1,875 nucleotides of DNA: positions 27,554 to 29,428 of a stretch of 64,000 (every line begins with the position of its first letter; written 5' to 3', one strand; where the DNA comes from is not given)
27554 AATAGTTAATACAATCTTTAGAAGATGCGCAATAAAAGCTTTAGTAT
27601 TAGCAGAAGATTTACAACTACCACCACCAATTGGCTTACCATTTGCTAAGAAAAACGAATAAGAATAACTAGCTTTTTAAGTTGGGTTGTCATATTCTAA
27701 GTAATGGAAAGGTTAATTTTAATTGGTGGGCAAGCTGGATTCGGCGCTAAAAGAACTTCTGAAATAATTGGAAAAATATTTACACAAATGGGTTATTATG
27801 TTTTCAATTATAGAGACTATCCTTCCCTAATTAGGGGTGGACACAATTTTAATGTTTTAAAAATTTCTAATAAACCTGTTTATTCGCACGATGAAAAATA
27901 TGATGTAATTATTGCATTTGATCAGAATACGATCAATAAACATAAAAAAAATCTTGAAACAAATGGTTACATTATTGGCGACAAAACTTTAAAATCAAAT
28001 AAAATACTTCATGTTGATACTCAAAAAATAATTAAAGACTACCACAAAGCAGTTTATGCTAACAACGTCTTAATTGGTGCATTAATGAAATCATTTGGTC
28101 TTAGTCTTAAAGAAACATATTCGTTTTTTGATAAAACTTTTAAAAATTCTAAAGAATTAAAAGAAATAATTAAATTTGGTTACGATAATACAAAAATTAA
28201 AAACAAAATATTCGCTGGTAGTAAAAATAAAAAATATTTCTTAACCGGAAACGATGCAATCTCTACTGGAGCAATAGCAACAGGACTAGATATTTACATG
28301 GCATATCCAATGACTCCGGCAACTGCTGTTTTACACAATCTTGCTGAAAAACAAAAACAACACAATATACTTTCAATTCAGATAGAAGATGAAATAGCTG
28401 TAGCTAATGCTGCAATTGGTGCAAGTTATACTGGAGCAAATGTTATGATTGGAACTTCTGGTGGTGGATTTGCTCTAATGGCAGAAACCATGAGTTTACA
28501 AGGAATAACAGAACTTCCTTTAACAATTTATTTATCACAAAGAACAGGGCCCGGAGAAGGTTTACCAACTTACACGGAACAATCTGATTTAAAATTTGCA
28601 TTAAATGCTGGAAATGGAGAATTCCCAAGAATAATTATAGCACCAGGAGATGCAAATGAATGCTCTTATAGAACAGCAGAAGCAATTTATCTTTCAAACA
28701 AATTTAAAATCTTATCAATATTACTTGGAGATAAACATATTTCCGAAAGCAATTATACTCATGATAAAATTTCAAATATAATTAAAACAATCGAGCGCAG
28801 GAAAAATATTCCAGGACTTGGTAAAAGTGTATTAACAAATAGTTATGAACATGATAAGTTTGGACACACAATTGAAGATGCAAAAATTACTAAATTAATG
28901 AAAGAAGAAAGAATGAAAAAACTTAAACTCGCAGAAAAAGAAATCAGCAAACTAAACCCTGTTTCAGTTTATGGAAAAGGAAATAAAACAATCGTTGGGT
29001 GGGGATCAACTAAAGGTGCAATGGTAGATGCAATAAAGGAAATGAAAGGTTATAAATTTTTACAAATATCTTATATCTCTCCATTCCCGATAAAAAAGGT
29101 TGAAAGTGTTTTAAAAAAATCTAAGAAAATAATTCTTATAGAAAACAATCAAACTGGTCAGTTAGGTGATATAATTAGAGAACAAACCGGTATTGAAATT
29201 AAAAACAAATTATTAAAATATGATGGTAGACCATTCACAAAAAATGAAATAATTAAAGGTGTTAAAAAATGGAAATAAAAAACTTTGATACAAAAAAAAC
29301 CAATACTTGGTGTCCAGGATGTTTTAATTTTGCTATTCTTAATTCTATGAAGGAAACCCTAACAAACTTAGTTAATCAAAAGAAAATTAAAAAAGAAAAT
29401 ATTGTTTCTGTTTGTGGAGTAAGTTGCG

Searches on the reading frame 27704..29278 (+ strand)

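Call 33: search_protein_families(library=pfam, proteins=[window:27704-29278:+], max_evalue=0.00001)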
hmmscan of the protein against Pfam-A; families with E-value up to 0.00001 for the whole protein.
window:27704-29278:+ (524 aa): 3 families
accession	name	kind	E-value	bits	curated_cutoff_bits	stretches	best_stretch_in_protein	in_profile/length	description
PF01855.24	POR_N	-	2.3e-40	139.2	27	1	189-356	2-168/231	Pyruvate flavodoxin/ferredoxin oxidoreductase, thiamine diP-bdg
PF01558.24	POR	-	5.1e-21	76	27.4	1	12-154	2-159/173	Pyruvate ferredoxin/flavodoxin oxidoreductase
PF17147.9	PFOR_II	-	5.4e-06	27.1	27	0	429-509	4-95/102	Pyruvate:ferredoxin oxidoreductase core domain II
